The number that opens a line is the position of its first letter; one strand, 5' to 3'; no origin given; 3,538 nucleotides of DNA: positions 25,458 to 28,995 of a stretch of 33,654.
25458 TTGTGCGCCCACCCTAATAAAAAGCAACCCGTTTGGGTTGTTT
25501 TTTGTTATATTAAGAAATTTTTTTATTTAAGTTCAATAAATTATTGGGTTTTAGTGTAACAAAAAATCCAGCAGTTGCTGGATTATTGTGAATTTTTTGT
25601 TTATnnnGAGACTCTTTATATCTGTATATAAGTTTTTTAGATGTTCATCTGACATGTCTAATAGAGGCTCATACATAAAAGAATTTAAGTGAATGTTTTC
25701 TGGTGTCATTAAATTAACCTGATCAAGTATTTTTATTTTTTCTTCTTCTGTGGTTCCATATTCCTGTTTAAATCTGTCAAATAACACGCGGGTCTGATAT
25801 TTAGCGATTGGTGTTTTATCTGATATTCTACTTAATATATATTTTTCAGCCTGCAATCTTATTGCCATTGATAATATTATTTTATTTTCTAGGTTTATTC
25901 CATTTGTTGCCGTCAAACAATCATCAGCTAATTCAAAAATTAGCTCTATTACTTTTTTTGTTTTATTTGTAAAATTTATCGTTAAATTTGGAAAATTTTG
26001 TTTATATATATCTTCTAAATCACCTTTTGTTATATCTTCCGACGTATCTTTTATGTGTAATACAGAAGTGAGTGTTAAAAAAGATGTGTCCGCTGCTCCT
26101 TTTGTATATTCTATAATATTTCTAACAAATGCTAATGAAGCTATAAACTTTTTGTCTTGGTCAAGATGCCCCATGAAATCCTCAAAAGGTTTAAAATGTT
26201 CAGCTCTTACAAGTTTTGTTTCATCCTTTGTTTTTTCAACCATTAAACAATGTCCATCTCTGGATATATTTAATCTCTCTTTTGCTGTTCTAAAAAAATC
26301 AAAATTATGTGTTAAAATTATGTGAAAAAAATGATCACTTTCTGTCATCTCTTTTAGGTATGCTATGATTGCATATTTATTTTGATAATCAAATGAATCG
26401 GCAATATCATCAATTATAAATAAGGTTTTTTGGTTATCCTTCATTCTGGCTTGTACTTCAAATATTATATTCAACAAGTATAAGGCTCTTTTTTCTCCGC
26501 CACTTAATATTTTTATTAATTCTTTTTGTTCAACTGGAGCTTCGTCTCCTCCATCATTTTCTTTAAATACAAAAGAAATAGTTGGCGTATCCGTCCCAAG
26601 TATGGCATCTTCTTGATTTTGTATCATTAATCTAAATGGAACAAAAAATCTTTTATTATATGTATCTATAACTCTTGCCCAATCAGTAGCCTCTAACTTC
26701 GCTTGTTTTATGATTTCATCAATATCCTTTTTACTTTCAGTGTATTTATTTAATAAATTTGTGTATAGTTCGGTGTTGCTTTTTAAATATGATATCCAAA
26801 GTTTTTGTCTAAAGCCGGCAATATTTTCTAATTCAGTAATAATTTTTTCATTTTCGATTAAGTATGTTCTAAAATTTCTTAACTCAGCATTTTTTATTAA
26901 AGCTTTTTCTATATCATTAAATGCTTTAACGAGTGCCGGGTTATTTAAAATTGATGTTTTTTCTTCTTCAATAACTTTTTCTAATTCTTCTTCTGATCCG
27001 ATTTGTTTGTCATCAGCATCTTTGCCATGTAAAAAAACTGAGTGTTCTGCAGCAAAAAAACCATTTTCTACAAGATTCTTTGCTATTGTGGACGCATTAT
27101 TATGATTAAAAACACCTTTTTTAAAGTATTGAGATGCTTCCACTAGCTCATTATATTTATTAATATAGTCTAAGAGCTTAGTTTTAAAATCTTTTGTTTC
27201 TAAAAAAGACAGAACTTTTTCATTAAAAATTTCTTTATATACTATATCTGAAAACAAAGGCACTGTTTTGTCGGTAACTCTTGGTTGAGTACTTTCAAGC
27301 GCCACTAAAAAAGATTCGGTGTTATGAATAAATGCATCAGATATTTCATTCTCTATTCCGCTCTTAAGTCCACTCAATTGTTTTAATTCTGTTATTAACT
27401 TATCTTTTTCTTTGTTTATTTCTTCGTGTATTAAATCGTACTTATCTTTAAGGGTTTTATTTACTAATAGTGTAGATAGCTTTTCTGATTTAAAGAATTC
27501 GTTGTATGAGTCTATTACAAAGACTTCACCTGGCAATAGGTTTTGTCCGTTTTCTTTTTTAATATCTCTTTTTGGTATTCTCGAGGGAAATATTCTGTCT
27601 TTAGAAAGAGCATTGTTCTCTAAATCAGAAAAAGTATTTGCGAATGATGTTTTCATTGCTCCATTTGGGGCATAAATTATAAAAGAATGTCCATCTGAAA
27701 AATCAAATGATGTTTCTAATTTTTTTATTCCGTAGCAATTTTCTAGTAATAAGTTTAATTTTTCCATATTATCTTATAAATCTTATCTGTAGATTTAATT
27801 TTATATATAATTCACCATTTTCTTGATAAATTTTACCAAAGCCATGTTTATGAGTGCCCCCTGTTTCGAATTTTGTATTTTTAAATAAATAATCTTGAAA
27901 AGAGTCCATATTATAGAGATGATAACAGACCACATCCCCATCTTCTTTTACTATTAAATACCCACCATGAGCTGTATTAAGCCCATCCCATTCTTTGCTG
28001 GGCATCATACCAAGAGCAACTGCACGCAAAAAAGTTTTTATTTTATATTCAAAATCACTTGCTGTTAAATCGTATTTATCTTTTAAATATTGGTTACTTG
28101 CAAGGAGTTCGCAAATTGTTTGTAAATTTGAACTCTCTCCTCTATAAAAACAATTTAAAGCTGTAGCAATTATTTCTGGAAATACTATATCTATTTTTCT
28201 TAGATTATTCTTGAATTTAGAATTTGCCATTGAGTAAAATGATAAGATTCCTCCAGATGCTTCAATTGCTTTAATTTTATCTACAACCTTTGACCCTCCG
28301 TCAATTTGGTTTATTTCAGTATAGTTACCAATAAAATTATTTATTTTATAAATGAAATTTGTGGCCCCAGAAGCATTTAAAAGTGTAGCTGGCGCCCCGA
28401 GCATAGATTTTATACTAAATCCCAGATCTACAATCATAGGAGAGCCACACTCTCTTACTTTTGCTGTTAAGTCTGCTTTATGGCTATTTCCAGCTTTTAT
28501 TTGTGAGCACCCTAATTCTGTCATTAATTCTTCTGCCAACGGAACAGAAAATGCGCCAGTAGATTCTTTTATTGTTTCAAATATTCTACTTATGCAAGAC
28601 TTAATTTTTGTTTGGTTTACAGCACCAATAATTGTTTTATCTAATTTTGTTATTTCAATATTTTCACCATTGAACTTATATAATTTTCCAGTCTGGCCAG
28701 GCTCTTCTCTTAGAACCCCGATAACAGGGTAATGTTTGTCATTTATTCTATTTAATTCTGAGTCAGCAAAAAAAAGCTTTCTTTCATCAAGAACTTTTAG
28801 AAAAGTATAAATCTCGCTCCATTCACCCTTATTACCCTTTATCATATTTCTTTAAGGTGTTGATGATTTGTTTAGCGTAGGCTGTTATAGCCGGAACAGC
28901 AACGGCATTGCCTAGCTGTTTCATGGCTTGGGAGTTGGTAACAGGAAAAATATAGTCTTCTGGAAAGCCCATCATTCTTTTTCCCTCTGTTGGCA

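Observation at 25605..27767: PrrC/RloC-like ABC ATPase with a degenerate Walker A coupled to a type II RM pair: candidate RM-guard or abortive-infection module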

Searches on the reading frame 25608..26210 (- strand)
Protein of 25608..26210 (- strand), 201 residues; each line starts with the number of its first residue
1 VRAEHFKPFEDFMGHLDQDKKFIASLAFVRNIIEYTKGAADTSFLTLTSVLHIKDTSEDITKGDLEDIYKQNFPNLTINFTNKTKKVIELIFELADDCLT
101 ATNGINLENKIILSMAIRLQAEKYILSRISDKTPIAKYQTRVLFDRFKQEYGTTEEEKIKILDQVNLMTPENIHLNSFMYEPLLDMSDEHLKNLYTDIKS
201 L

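Call 37: predict_structure(alignment_id=A2)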
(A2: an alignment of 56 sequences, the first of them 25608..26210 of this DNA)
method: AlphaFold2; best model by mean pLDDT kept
length: 201 residues; sequences in the alignment: 56
mean_pLDDT: 88.3   pTM: 0.87
mean pLDDT of the five models: 88.3, 88.2, 87.4, 87.2, 87.1
residues with pLDDT >= 90: 145; 70-90: 34; 50-70: 14; < 50: 8
segments of 3 or more residues with pLDDT < 50: 1-5, 176-178
pLDDT, mean of each block of 10 residues (from residue 1): 55 92 93 93 96 93 97 92 97 95 81 94 96 90 96 96 80 54 81 95 94
secondary structure, 60 per line:
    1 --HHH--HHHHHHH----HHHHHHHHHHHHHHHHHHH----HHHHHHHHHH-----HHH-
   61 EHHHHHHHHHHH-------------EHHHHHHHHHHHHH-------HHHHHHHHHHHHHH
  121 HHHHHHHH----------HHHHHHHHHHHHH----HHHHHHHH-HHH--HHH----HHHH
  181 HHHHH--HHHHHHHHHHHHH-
elements in order: H8-14 H19-37 H42-51 H62-72 H87-99 H107-128 H139-151 H156-163 H177-185 H188-200

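Call 41: search_protein_families(library=pfam, proteins=[window:25608-26210:-], max_evalue=10)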
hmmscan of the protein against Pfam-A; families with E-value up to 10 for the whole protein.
window:25608-26210:- (201 aa): 0 families

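Call 42: fold_search(model_id=the predicted structure, library=pdb)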
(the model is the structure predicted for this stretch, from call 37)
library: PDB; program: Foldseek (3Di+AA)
matches with E <= 10: 135; with E <= 0.001: 0
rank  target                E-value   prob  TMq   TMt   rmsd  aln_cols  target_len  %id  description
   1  8whj                  5.0e-01  0.13  0.18  0.15  16.0       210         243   13  Crystal structure of CLASP2 TOG4 fused with LL5beta (released 2024-08-28)
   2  5dy1_A                1.3e+00  0.07  0.16  0.16  13.3       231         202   14  Crystal of Selenomethionine substituted AmtR from Corynebacterium glutamicum (released 2016-01-13)
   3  9bqx_A                1.7e+00  0.05  0.14  0.13  25.7       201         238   10  Membrane-bound AMPH-1 tube in the presence of GTP (released 2025-05-14)
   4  8kdd_B                1.8e+00  0.04  0.16  0.10  21.4       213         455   12  Structure of LAT1-CD98hc-Fab170 in complex with JPH203, consensus map (released 2025-02-12)
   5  9qo1_I                1.9e+00  0.04  0.16  0.08  19.0       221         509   13  Activated 9-subunit COP9 signalosome and neddylated SCF (SKP1-SKP2-CKS1) complex structure (released 2026-02-11)
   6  7xxs_B                2.1e+00  0.05  0.15  0.15  15.0       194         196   11  HapR mutant I141V (released 2023-02-22)
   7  8kdg_B                2.2e+00  0.04  0.17  0.09  21.3       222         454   14  Structure of LAT1-CD98hc-Fab170 in complex with BCH, consensus map (released 2025-02-12)
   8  4gmj_C                2.4e+00  0.07  0.18  0.17  13.4       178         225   10  Structure of human NOT1 MIF4G domain co-crystallized with CAF1 (released 2012-10-03)
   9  4gml_E                2.4e+00  0.06  0.20  0.18  14.7       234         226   11  Crystal structure of human NOT1 MIF4G domain (released 2012-10-03)
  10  3g7r_B                2.7e+00  0.03  0.15  0.15  15.4       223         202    9  Crystal structure of SCO4454, a TetR-family transcriptional regulator from Streptomyces coelicolor (released 2009-03-10)
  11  8h38_C                2.8e+00  0.05  0.20  0.12  20.9       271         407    8  Cryo-EM Structure of the KBTBD2-CRL3~N8-CSN(mutate) complex (released 2023-10-11)
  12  8ezq_B                2.8e+00  0.05  0.20  0.05  19.2       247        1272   17  Cryo-EM structure of the S. cerevisiae guanine nucleotide exchange factor Gea2 (released 2023-11-15)
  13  4dmb_B                2.9e+00  0.07  0.22  0.23  14.8       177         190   14  X-ray structure of human hepatitus C virus NS5A-transactivated protein 2 at the resolution 1.9A, Northeast Structural  (released 2012-04-04)
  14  5mqq_A                3.1e+00  0.05  0.17  0.17  13.1       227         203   14  Transcriptional repressor AmtR of corynebacterium glutamicum (released 2017-03-15)
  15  5mqq_C                3.1e+00  0.04  0.16  0.16  13.3       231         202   15  Transcriptional repressor AmtR of corynebacterium glutamicum (released 2017-03-15)
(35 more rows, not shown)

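Call 43: fold_search(model_id=the predicted structure, library=viral)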
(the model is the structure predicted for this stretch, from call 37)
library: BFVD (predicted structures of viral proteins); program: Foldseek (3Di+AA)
matches with E <= 10: 166; with E <= 0.001: 0
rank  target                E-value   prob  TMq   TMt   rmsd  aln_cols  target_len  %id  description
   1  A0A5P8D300            1.0e+00  0.08  0.17  0.17  17.3       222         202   11  (no name in the UniProt tables at hand)
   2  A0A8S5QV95            1.2e+00  0.08  0.17  0.13  16.5       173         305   12  ParB-like protein [Siphoviridae sp. ct5co22]
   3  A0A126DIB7            1.3e+00  0.07  0.19  0.15  17.3       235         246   10  (no name in the UniProt tables at hand)
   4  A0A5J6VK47            1.6e+00  0.06  0.19  0.20  19.2       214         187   13  Uncharacterized protein [Megaviridae environmental sample]
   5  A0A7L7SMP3            1.8e+00  0.12  0.23  0.20  11.9       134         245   16  (no name in the UniProt tables at hand)
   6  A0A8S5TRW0            2.1e+00  0.03  0.14  0.08  24.4       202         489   11  Minor capsid protein [Siphoviridae sp. ctW4q29]
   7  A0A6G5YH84            2.2e+00  0.07  0.23  0.12  13.6       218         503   14  (no name in the UniProt tables at hand)
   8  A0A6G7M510            2.2e+00  0.04  0.16  0.11  18.3       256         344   10  Nucleoprotein [Grapevine associated cogu-like virus 1]
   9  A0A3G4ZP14            2.4e+00  0.12  0.24  0.12  10.1       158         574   13  Uncharacterized protein (Fragment) [Terrestrivirus sp.]
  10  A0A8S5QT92            2.4e+00  0.05  0.17  0.15  15.8       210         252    7  Uncharacterized protein [Podoviridae sp. ctxkP1]
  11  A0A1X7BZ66            2.6e+00  0.04  0.19  0.14  15.1       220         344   12  (no name in the UniProt tables at hand)
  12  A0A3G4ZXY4            2.6e+00  0.03  0.14  0.08  20.7       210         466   12  Uncharacterized protein [Edafosvirus sp.]
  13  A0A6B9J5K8            2.7e+00  0.03  0.15  0.14  14.9       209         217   12  dUTPase [Vibrio phage vB_VchM_Kuja]
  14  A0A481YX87            2.8e+00  0.07  0.16  0.24  12.6       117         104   11  Uncharacterized protein [Marseillevirus LCMAC201]
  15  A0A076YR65            2.9e+00  0.06  0.22  0.24  18.8       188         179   14  Uncharacterized protein [Staphylococcus phage P108]
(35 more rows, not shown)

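Call 45: search_protein_families(library=padloc, proteins=[window:25608-26210:-], max_evalue=10)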
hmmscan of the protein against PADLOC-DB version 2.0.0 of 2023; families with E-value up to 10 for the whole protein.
window:25608-26210:- (201 aa): 2 families
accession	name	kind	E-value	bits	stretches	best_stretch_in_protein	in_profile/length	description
PDLC05023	PDC-S46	-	8.7e-71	237.5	1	7-201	519-718/719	-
PDLC04068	PD-T4-9_A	-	0.0092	14.1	1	3-112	81-175/187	-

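Call 59: search_solved_structures(query=A4, max_evalue=10, show_alignments=3)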
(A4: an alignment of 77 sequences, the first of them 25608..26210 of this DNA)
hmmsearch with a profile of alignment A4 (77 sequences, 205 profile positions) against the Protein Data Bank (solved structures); distinct sequences matched with E-value up to 10: 0.

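Call 60: find_homologous_proteins(query=A4, max_evalue=0.001)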
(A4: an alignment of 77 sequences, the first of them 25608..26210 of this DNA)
Query A4 (77 sequences) (201 aa, profile of the alignment): 1433 proteins with E <= 0.001 among 6706 candidates; the best 120 are listed.
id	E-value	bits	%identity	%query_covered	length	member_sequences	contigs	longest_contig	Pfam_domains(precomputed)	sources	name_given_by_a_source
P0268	6.6e-89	315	50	91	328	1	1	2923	PF02463.26,PF13166.13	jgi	jgi:hypothetical protein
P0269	1.4e-88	314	49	91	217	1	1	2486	-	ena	-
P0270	1.7e-88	314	52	91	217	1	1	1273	-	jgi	-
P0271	3.3e-88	313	51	91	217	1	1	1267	-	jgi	-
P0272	4.2e-88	313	47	89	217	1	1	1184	-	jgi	jgi:hypothetical protein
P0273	4.5e-88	313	50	91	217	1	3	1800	-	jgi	jgi:hypothetical protein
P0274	6.1e-88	312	52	91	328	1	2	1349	PF13166.13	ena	-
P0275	7.8e-88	312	48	91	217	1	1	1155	-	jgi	jgi:hypothetical protein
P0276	8.5e-88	312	51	91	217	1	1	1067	-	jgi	-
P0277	9.3e-88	311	51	91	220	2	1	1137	-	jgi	-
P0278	1.1e-87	311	51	91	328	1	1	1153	PF13166.13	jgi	jgi:hypothetical protein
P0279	2.0e-87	310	50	91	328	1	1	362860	PF13166.13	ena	-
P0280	2.1e-87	310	51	95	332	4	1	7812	PF13166.13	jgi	jgi:hypothetical protein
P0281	3.7e-87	310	49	88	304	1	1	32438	PF13166.13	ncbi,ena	-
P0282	4.4e-87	309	48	91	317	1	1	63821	PF02463.26,PF13166.13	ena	-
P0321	5.7e-85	302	48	90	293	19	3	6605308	PF13166.13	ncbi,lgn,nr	ncbi:hypothetical protein P4126_10060 [Pseudomonas aeruginosa]|nr:hypothetical protein [Pseudomonas 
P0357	2.7e-83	297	48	91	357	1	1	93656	PF13166.13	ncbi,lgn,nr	ncbi:MAG: AAA family ATPase [Opitutae bacterium]|nr:AAA family ATPase [Opitutae bacterium]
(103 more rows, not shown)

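Call 61: search_protein_families(library=pfam, proteins=[P0268, P0279, P0321, P0357], max_evalue=1)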
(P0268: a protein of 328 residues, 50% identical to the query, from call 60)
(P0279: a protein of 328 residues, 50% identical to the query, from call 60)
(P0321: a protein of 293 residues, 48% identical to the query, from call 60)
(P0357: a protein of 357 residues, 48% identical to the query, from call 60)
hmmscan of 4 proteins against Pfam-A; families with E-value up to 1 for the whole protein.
P0268 (328 aa): 4 families
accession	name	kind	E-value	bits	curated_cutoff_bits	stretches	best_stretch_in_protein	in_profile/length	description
PF13166.12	AAA_13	-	5.7e-10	39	36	1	24-105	498-582/713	AAA domain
PF02463.25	SMC_N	-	1.8e-05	24.7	40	1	19-100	130-205/220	RecF/RecN/SMC N terminal domain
PF20720.3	nSTAND3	-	0.0074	16.4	27.2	1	11-105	27-123/155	Novel STAND NTPase 3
PF16781.10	DUF5068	-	0.019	15.2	26.9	1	123-158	37-72/187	Domain of unknown function (DUF5068)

P0279 (328 aa): 3 families
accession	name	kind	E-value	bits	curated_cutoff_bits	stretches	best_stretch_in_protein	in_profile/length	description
PF13166.12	AAA_13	-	9e-10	38.3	36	1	23-105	497-582/713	AAA domain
PF02463.25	SMC_N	-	0.00026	20.9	40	1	25-100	136-205/220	RecF/RecN/SMC N terminal domain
PF02498.22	Bro-N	-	0.02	15.9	25.6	1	49-110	8-71/96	BRO family, N-terminal domain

P0321 (293 aa): 3 families
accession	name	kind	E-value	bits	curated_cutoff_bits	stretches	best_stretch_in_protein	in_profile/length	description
PF13166.12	AAA_13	-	1.4e-07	31.1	36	1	13-70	523-582/713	AAA domain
PF21960.2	RCF1-5-like_lid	-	0.0051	17.2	27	1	251-284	1-33/43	RCF1/5-like, AAA+ ATPase lid domain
PF10483.15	Elong_Iki1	-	0.17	11.8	22.5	1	12-58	86-130/292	Elongator subunit Iki1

P0357 (357 aa): 3 families
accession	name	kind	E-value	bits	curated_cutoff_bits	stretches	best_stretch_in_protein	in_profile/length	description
PF13166.12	AAA_13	-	8.2e-10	38.5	36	1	43-135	487-583/713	AAA domain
PF02463.25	SMC_N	-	0.00077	19.4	40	1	54-128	136-204/220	RecF/RecN/SMC N terminal domain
PF05041.20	Pecanex_C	-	0.017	15.1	27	1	234-305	71-136/228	Pecanex protein (C-terminus)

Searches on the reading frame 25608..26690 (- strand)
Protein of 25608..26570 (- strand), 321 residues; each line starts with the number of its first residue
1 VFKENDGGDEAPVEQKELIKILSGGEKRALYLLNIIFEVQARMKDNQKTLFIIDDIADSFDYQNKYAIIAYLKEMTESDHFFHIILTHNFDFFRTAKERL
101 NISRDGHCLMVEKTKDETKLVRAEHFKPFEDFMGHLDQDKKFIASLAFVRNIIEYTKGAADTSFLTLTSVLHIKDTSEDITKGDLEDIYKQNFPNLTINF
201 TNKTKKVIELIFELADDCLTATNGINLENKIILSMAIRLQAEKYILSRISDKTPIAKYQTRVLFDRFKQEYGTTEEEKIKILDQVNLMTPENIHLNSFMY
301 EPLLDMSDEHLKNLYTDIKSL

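Call 61: search_protein_families(library=pfam, proteins=[window:25608-26570:-, window:25608-26690:-], max_evalue=1)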
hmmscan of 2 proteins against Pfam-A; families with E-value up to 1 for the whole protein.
window:25608-26570:- (321 aa): 2 families
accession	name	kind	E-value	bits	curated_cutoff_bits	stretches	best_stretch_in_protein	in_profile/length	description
PF13166.12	AAA_13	-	9.4e-10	38.2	36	1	20-130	498-615/713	AAA domain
PF02463.25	SMC_N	-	2.3e-07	30.9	40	1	20-103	135-212/220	RecF/RecN/SMC N terminal domain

window:25608-26690:- (361 aa): 2 families
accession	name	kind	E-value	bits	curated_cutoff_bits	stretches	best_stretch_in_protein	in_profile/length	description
PF13166.12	AAA_13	-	9.1e-10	38.3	36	1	59-170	497-615/713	AAA domain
PF02463.25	SMC_N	-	2.5e-07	30.8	40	1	60-143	135-212/220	RecF/RecN/SMC N terminal domain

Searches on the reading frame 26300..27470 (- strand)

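Call 41: search_protein_families(library=pfam, proteins=[window:26300-27470:-], max_evalue=10)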
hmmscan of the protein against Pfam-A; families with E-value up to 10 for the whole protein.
window:26300-27470:- (390 aa): 3 families
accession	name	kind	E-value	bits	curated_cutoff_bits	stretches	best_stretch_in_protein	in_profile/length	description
PF02463.25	SMC_N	-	2.8e-08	33.9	40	1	224-388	97-199/220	RecF/RecN/SMC N terminal domain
PF21346.3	PcRGLX_3rd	-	0.042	13.6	23.8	1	19-133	225-333/411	PcRGLX-like protein C-terminal alpha/alpha toroid domain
PF02183.23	HALZ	-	0.059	14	28.1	1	6-35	9-41/43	Homeobox associated leucine zipper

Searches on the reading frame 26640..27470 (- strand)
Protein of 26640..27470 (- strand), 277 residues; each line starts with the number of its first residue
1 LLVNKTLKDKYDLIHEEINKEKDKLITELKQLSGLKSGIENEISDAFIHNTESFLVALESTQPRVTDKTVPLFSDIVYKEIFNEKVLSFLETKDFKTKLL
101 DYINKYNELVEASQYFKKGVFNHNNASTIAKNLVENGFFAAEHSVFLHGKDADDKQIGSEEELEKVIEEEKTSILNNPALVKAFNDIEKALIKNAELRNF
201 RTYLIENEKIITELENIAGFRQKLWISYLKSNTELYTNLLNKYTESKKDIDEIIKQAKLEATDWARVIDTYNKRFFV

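Call 45: search_protein_families(library=padloc, proteins=[window:26640-27470:-], max_evalue=10)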
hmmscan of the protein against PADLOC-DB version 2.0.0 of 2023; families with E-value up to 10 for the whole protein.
window:26640-27470:- (277 aa): 1 family
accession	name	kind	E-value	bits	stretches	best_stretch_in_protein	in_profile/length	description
PDLC05023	PDC-S46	-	2.9e-81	272.1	1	1-277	99-371/719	-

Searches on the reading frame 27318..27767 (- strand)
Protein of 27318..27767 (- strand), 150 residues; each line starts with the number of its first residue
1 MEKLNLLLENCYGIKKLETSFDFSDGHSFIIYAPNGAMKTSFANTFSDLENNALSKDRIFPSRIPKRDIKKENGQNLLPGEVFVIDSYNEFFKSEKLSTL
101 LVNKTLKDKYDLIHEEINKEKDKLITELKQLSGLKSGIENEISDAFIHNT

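Call 86: search_protein_families(library=pfam, proteins=[window:27318-27767:-], max_evalue=10)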
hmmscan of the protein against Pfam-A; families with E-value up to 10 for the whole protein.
window:27318-27767:- (150 aa): 3 families
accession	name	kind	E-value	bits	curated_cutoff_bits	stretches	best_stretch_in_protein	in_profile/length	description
PF13166.12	AAA_13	-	0.003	16.7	36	1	30-131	20-112/713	AAA domain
PF02183.23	HALZ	-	0.012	16.1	28.1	1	105-134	9-41/43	Homeobox associated leucine zipper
PF00005.33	ABC_tran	-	0.11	13.6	25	1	19-133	4-111/137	ABC transporter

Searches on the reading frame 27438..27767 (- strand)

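Call 86: search_protein_families(library=pfam, proteins=[window:27438-27767:-], max_evalue=10)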
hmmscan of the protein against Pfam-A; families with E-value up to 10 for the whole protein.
window:27438-27767:- (110 aa): 1 family
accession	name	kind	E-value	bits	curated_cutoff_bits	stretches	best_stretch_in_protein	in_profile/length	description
PF13166.12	AAA_13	-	0.031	13.4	36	1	30-98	20-76/713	AAA domain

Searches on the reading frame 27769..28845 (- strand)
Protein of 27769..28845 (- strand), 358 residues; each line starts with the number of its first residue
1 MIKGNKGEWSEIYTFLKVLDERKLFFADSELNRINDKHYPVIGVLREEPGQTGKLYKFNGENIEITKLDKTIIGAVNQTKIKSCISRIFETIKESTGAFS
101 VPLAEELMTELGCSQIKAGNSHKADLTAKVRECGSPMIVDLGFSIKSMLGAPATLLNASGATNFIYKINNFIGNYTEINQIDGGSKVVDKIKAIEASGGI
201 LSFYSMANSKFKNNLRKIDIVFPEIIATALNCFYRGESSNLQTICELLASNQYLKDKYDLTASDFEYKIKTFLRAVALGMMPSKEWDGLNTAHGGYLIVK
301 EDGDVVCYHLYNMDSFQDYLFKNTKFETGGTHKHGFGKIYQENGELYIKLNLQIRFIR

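Call 3: search_protein_families(library=pfam, proteins=[window:27769-28845:-], max_evalue=0.1)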
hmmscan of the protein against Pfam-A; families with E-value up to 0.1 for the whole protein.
window:27769-28845:- (358 aa): 1 family
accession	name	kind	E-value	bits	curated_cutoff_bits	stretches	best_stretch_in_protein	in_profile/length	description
PF09561.16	RE_HpaII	-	1.1e-107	360.9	25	1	5-356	1-359/359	HpaII restriction endonuclease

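Call 4: search_protein_families(library=padloc, proteins=[window:27769-28845:-], max_evalue=0.1)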
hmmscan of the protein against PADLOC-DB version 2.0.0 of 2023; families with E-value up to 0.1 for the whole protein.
window:27769-28845:- (358 aa): 1 family
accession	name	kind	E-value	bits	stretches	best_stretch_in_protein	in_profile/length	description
PDLC03563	REase_II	-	6.8e-88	293.1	1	2-357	5-365/366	Type II restriction enzyme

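Call 5: search_protein_families(library=ncbifam, proteins=[window:27769-28845:-], max_evalue=0.1)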
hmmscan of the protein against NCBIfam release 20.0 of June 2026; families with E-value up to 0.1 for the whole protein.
window:27769-28845:- (358 aa): 0 families
